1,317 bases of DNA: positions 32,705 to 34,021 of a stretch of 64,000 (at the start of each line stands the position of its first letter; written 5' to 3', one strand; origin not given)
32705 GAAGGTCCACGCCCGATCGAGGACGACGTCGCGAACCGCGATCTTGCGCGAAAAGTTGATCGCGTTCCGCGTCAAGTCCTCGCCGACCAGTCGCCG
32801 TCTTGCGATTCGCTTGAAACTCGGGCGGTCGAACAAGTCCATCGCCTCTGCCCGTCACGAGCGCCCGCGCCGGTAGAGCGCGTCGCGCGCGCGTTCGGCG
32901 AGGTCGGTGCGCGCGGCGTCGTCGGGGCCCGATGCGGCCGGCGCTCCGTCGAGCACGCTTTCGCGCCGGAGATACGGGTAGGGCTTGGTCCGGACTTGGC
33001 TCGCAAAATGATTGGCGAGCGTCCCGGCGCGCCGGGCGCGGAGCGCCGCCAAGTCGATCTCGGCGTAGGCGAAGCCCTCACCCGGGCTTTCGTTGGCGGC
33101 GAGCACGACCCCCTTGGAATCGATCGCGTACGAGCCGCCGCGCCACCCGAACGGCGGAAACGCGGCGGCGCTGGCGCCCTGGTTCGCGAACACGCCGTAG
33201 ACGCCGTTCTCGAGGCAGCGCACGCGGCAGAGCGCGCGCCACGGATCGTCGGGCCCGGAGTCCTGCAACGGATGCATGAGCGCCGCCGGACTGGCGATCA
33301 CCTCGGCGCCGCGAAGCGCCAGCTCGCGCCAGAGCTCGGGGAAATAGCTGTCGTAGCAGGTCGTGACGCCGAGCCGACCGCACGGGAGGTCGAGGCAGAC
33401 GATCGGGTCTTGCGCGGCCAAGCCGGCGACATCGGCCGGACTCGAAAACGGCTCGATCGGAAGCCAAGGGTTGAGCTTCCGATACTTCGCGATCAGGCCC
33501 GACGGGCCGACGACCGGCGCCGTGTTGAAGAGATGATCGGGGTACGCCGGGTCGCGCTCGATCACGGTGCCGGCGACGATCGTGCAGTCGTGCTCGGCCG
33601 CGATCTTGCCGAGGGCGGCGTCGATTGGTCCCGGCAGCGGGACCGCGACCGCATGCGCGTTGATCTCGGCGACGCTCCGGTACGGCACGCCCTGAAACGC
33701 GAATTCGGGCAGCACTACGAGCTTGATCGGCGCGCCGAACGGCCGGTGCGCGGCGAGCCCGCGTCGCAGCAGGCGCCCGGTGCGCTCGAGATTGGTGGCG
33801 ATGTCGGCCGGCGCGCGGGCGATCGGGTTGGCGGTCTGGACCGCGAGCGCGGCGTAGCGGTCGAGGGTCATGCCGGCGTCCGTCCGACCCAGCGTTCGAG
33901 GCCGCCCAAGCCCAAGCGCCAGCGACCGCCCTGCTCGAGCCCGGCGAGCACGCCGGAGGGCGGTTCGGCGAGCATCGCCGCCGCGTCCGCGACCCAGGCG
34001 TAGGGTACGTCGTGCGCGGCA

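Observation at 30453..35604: Compact five-gene CoA operon: stand-alone PaaA-like di-iron oxygenase, racemase-like protein, C-N hydrolase, acyl-CoA ligase, MhpD-like hydratase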

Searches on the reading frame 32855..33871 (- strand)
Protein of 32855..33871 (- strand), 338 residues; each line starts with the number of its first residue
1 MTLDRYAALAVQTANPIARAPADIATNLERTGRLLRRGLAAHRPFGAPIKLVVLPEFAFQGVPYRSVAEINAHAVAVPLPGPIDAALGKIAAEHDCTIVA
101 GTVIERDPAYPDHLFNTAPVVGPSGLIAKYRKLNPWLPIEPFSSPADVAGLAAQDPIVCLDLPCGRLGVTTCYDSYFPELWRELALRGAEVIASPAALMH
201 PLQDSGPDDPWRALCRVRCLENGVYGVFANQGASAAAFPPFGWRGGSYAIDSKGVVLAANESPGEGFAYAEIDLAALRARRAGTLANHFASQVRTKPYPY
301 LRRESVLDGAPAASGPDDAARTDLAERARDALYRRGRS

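Call 3: search_protein_families(library=pfam, proteins=[window:32855-33871:-], max_evalue=0.01)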
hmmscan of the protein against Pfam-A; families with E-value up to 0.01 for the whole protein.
window:32855-33871:- (338 aa): 1 family
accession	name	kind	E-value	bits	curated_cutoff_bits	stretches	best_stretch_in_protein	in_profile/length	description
PF00795.27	CN_hydrolase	-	4.5e-33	115.1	23.2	1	16-281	9-255/256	Carbon-nitrogen hydrolase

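Call 4: search_protein_families(library=ncbifam, proteins=[window:32855-33871:-], max_evalue=0.01)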
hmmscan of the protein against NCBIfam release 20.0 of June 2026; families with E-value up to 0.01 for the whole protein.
window:32855-33871:- (338 aa): 10 families
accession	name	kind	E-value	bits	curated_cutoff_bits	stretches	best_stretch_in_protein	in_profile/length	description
NF040852.1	nitrile_Arch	equivalog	1.5e-27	96.4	500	1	48-289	33-252/262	nitrilase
NF009803.0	PRK13287.1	equivalog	1.8e-20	73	406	1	10-272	18-257/333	formamidase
NF009802.0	PRK13286.1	equivalog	1.4e-17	63.7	427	1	48-288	51-275/345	aliphatic amidase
NF033621.1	de_GSH_amidase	exception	9.2e-16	58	355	1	49-281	32-244/260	deaminated glutathione amidase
NF043013.1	DeGluthAmidYersProt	equivalog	1.6e-14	53.7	500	1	49-266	35-245/278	deaminated glutathione amidase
TIGR03381.1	agmatine_aguB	equivalog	6.9e-13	48.6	410.25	1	52-282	36-263/279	N-carbamoylputrescine amidase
TIGR00546.1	lnt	equivalog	3.3e-10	39.7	132.9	1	48-238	198-389/395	apolipoprotein N-acyltransferase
TIGR04048.1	nitrile_sll0784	equivalog_domain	5.2e-06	25.6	502.6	1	54-280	41-275/301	Nit6803 family nitrilase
NF010588.0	PRK13981.1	equivalog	0.0017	16.9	479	1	50-273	39-245/546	NAD+ synthase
NF007757.0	PRK10438.1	equivalog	0.0088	15.3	249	0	209-284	171-244/256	amidohydrolase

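Call 28: search_solved_structures(query=window:32855-33871:-, max_evalue=0.00001, show_alignments=1)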
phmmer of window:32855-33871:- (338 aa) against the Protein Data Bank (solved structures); distinct sequences matched with E-value up to 0.00001: 25.
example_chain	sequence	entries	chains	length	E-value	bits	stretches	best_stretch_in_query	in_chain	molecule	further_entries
1j31_A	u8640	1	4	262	3.2e-22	82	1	49-289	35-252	Hypothetical protein PH0642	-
3ivz_A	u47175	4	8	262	3.4e-22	82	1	49-290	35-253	Nitrilase | Beta ureidopropionase (Beta-alanine synthase)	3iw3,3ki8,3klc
7ovg_A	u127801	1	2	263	5.8e-21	77.9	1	49-289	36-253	CN hydrolase domain-containing protein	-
6ypa_A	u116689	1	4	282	7.3e-21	77.6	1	49-289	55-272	CN hydrolase domain-containing protein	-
2uxy_A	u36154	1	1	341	7e-17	64.5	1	48-334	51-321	ALIPHATIC AMIDASE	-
5g3o_A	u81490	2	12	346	1.2e-16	63.7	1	11-242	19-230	FORMAMIDASE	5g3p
1f89_A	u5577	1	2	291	1.3e-16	63.6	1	21-281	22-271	32.5 KDA PROTEIN YLR351C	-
2dyu_A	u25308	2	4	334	2.8e-16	62.5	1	5-239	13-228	Formamidase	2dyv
2plq_A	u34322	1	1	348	9e-16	60.8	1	49-323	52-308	Aliphatic amidase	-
4lf0_A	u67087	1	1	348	2.3e-15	59.5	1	49-323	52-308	Aliphatic amidase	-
2e2k_A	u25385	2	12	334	6.9e-15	57.9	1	5-239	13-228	Formamidase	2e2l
2w1v_A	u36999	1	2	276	6.9e-15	57.9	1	76-279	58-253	NITRILASE HOMOLOG 2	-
4gyl_A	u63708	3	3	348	9.4e-15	57.5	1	49-323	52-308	Aliphatic amidase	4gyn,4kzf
1ems_A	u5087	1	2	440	3.2e-14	55.7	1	89-280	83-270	NIT-FRAGILE HISTIDINE TRIAD FUSION PROTEIN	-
8pt4_A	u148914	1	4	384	5e-10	41.9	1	81-220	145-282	Beta-ureidopropionase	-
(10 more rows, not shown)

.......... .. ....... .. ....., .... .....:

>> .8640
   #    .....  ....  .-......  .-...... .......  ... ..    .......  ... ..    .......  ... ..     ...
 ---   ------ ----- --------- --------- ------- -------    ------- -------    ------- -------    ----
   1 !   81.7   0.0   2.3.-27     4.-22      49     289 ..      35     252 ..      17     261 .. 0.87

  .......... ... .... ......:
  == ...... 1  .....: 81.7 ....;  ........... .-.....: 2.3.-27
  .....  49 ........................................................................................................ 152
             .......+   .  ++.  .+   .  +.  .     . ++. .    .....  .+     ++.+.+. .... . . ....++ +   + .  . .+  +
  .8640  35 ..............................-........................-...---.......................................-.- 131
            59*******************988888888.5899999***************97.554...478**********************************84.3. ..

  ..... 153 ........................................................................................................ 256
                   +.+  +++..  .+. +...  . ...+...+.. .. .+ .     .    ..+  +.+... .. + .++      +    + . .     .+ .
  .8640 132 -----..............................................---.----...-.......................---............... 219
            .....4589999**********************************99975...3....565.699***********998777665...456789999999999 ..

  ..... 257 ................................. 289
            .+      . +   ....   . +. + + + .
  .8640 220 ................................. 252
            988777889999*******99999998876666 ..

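Call 54: find_homologous_proteins(query=window:32855-33871:-, max_evalue=1e-10)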
Query window:32855-33871:- (338 aa): 312 proteins with E <= 1e-10 among 8000 candidates; the best 120 are listed.
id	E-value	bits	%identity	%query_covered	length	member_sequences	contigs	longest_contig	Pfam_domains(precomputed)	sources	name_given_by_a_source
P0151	5.0e-204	695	92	100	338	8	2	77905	PF00795.28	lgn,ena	-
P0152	2.5e-60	222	41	92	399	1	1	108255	PF00795.28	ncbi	ncbi:MAG: nitrilase-related carbon-nitrogen hydrolase [Planctomycetota bacterium]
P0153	7.6e-38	148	35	83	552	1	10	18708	PF00795.28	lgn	-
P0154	4.1e-37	146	38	69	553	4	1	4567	PF00795.28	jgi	jgi:predicted amidohydrolase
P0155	4.3e-37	146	35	80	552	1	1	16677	PF00795.28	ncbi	-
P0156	6.8e-34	135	37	69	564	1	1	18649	PF00795.28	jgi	jgi:predicted amidohydrolase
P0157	1.1e-29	121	37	88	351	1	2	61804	PF00795.28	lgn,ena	-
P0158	5.6e-29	119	36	88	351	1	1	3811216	PF00795.28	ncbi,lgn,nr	ncbi:MAG: nitrilase [Candidatus Sphingomonas colombiensis]|nr:nitrilase-related carbon-nitrogen hydr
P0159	6.4e-29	119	36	88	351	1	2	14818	PF00795.28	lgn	-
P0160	4.8e-28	116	35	85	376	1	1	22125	PF00795.28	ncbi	-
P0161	5.4e-28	116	35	86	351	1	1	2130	PF00795.28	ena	-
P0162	5.8e-28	116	34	86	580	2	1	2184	PF00795.28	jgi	jgi:predicted amidohydrolase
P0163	7.1e-28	116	36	80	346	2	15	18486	PF00795.28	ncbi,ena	-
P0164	8.7e-28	115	34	85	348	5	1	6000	PF00795.28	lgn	-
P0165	9.2e-28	115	36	85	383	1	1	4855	PF00795.28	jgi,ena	-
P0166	9.7e-28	115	35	88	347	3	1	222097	PF00795.28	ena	-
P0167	3.1e-27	113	35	86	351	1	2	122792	PF00795.28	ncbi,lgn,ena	-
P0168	5.3e-27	113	37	73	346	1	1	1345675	PF00795.28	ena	-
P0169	5.3e-27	113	38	73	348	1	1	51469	PF00795.28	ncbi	-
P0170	7.8e-27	112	33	80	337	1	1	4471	PF00795.28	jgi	jgi:predicted amidohydrolase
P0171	7.9e-27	112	35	85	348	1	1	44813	PF00795.28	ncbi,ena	-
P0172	9.3e-27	112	36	86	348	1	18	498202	PF00795.28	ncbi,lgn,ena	-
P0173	1.0e-26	112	35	86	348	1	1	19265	PF00795.28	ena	-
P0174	1.7e-26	111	35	75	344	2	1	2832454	PF00795.28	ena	-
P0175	1.7e-26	111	36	73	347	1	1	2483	PF00795.28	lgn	-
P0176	1.9e-26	111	37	75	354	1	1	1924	PF00795.28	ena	-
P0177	2.0e-26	111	37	73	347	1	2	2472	PF00795.28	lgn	-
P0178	2.7e-26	110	34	87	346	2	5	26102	PF00795.28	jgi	jgi:predicted amidohydrolase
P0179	2.7e-26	110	33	87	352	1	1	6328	PF00795.28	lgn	-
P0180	2.8e-26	110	34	85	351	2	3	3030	PF00795.28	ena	-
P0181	3.0e-26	110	33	82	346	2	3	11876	PF00795.28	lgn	-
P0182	3.2e-26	110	34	90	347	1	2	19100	PF00795.28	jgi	jgi:predicted amidohydrolase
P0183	3.7e-26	110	34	85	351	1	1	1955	PF00795.28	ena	-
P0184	4.3e-26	110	36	86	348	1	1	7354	PF00795.28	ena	-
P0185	4.9e-26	109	37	73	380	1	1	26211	PF00795.28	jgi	-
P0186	5.6e-26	109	34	85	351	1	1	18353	PF00795.28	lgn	-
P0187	6.9e-26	109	33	80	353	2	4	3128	PF00795.28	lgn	-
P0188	8.8e-26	109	38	73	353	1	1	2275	PF00795.28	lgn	-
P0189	8.9e-26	109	37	87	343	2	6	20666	PF00795.28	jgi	jgi:predicted amidohydrolase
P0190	1.0e-25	108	33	86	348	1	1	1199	PF00795.28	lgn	-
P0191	1.1e-25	108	37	87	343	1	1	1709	PF00795.28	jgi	jgi:predicted amidohydrolase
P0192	1.2e-25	108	38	73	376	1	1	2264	PF00795.28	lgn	-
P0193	1.2e-25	108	34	85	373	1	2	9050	PF00795.28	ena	-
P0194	1.3e-25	108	33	80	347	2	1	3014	PF00795.28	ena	-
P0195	1.4e-25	108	33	90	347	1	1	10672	PF00795.28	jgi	jgi:predicted amidohydrolase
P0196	2.0e-25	107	34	86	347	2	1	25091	PF00795.28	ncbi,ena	-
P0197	2.5e-25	107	33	95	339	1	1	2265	PF00795.28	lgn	-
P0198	2.6e-25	107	35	86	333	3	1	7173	PF00795.28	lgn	-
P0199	3.2e-25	107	34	87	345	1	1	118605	PF00795.28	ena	-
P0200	3.3e-25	107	34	86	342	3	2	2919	PF00795.28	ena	-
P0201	4.2e-25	106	33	80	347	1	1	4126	PF00795.28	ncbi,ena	-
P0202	4.3e-25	106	34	80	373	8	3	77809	PF00795.28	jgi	jgi:predicted amidohydrolase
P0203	4.4e-25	106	35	80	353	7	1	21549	PF00795.28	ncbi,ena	-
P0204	4.5e-25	106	35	75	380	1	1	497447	PF00795.28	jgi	-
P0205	4.7e-25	106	35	93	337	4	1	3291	PF00795.28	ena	-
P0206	9.3e-25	105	37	85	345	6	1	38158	PF00795.28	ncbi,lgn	-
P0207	9.6e-25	105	35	77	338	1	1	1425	PF00795.28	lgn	-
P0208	1.1e-24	105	35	85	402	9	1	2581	PF00795.28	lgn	-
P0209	1.1e-24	105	34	87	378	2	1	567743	PF00795.28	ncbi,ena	-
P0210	1.1e-24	105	31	86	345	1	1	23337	PF00795.28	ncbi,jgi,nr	ncbi:MAG: nitrilase [Alphaproteobacteria bacterium]|nr:MAG: nitrilase [Alphaproteobacteria bacterium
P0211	1.3e-24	105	33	75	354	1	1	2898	PF00795.28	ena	-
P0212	1.3e-24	105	32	99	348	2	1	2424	PF00795.28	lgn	-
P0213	1.3e-24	105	35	86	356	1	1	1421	PF00795.28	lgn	-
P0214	1.4e-24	105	34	80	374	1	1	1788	PF00795.28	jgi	jgi:predicted amidohydrolase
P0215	1.4e-24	105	32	99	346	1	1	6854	PF00795.28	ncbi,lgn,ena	-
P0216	1.4e-24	105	36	85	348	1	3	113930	PF00795.28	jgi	jgi:predicted amidohydrolase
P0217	1.6e-24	104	35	80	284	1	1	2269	PF00795.28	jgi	jgi:predicted amidohydrolase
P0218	1.7e-24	104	32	91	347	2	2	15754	PF00795.28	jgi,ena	jgi:predicted amidohydrolase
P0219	1.7e-24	104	35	73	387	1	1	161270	PF00795.28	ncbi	-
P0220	1.8e-24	104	35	73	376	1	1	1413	PF00795.28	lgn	-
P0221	1.9e-24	104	34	78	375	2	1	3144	PF00795.28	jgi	jgi:predicted amidohydrolase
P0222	2.0e-24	104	34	80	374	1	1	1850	PF00795.28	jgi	jgi:predicted amidohydrolase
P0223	2.3e-24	104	35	73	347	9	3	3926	PF00795.28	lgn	-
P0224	3.0e-24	104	32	99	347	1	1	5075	PF00795.28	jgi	-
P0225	3.4e-24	103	33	80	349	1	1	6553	PF00795.28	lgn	-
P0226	3.9e-24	103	33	87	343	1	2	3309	PF00795.28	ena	-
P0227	4.1e-24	103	35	75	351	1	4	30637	PF00795.28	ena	-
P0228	4.8e-24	103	35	87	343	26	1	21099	PF00795.28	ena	-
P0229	4.9e-24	103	34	83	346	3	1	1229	PF00795.28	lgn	-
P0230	5.1e-24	103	37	70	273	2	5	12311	PF00795.28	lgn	-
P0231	7.0e-24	102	33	82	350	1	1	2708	PF00795.28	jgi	jgi:predicted amidohydrolase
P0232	7.2e-24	102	34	85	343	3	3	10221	PF00795.28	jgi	jgi:predicted amidohydrolase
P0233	7.3e-24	102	32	90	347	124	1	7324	PF00795.28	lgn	-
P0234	7.7e-24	102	36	75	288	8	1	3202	PF00795.28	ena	-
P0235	8.8e-24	102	30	88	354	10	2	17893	PF00795.28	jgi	jgi:predicted amidohydrolase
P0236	9.6e-24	102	33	80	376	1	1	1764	PF00795.28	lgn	-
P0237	1.0e-23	102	33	87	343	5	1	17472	PF00795.28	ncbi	-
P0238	1.2e-23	102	34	83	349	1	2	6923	PF00795.28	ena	-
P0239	1.3e-23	102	32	91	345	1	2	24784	PF00795.28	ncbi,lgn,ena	-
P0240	1.3e-23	102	34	99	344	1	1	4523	PF00795.28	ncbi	-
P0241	1.3e-23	101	38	71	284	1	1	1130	PF00795.28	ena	-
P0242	1.8e-23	101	34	80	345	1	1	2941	PF00795.28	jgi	jgi:predicted amidohydrolase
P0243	2.6e-23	101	34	85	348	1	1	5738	PF00795.28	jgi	jgi:predicted amidohydrolase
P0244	2.7e-23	100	32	87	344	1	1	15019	PF00795.28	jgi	jgi:predicted amidohydrolase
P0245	2.8e-23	100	34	81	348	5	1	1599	PF00795.28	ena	-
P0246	3.2e-23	100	33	76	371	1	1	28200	PF00795.28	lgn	-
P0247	4.7e-23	100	33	81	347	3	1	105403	PF00795.28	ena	-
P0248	5.1e-23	100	34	83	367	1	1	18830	PF00795.28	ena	-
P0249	5.1e-23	100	32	87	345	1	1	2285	PF00795.28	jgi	jgi:predicted amidohydrolase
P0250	5.2e-23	99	31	90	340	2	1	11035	PF00795.28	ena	-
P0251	5.3e-23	99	33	83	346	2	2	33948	PF00795.28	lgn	-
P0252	5.8e-23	99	37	78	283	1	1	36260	PF00795.28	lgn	-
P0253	5.9e-23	99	34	73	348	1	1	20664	PF00795.28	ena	-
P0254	6.1e-23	99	35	70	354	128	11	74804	PF00795.28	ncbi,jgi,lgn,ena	jgi:deaminated glutathione amidase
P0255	6.9e-23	99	35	72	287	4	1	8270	PF00795.28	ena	-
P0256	6.9e-23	99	34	93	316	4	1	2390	PF00795.28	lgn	-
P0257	7.1e-23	99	34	81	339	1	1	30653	PF00795.28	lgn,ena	-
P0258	7.2e-23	99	30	80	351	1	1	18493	PF00795.28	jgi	jgi:predicted amidohydrolase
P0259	7.3e-23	99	34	84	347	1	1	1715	PF00795.28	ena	-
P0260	8.0e-23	99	32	75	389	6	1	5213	PF00795.28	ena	-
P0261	1.0e-22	99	31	98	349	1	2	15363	PF00795.28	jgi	jgi:predicted amidohydrolase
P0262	1.0e-22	99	32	98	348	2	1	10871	PF00795.28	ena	-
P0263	1.0e-22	99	35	85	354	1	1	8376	PF00795.28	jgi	jgi:deaminated glutathione amidase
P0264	1.2e-22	98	34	71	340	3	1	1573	PF00795.28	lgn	-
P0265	1.4e-22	98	31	97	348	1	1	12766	PF00795.28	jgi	-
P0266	1.5e-22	98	36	74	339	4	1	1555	PF00795.28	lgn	-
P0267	2.5e-22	97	31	80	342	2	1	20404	PF00795.28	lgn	-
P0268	2.6e-22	97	32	86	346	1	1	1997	PF00795.28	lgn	-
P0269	2.6e-22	97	34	86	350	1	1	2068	PF00795.28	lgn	-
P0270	3.1e-22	97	33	85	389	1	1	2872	PF00795.28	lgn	-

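Call 55: find_encoding_contigs(protein=P0152, flank=8000, max_places=2)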
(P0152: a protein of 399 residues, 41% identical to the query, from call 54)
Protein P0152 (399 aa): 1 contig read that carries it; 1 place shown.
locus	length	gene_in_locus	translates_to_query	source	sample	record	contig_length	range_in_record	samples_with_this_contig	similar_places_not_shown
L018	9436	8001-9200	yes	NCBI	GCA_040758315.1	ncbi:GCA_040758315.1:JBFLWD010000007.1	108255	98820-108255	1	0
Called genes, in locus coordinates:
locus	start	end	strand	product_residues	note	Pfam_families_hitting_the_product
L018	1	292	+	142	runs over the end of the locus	PF01934:HepT-like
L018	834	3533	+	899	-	PF25778:DUF7948, PF06739:SBBP (weak)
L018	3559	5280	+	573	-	PF14312:FG-GAP_2 (faint), PF13517:FG-GAP_3 (faint), PF01839:FG-GAP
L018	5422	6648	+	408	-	PF01208:URO-D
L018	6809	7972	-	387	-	-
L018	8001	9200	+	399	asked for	PF00795:CN_hydrolase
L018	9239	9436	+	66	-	PF02554:CstA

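Call 56: find_encoding_contigs(protein=P0158, flank=8000, max_places=2)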
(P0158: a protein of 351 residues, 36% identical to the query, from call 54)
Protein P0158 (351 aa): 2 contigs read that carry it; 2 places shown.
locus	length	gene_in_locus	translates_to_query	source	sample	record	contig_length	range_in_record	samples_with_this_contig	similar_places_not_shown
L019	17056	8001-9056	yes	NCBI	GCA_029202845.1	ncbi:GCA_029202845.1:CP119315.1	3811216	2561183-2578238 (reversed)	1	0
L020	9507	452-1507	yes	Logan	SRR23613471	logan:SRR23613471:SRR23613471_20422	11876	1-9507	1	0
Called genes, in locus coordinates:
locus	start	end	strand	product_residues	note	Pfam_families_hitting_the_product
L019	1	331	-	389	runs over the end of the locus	PF02771:Acyl-CoA_dh_N, PF02770:Acyl-CoA_dh_M, PF00441:Acyl-CoA_dh_1, PF08028:Acyl-CoA_dh_2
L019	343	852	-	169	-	PF19315:MC_hydratase, PF01575:MaoC_dehydratas, PF13452:FAS1_DH_region (weak)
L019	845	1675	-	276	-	PF03328:HpcH_HpaI, PF15617:C-C_Bond_Lyase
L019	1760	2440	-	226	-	-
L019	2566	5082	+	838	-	PF07715:Plug, PF00593:TonB_dep_Rec_b-barrel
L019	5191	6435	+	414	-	PF07690:MFS_1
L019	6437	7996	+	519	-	PF01565:FAD_binding_4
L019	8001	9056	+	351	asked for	PF00795:CN_hydrolase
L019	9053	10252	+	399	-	PF05175:MTS (weak), PF01209:Ubie_methyltran, PF13489:Methyltransf_23, PF13847:Methyltransf_31, PF02390:Methyltransf_4 (weak), PF08241:Methyltransf_11, PF08242:Methyltransf_12, PF13649:Methyltransf_25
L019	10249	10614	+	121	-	-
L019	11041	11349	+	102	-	-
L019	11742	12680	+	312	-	PF00149:Metallophos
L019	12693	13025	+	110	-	PF13473:Cupredoxin_1, PF00127:Copper-bind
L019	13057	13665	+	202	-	PF04542:Sigma70_r2, PF08281:Sigma70_r4_2, PF04545:Sigma70_r4 (weak)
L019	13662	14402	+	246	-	PF13490:zf-HC2 (weak)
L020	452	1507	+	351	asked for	PF00795:CN_hydrolase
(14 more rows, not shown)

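Call 77: search_protein_families(library=padloc, proteins=[window:32855-33871:-], max_evalue=0.001)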
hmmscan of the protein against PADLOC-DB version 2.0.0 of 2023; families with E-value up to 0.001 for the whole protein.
window:32855-33871:- (338 aa): 0 families
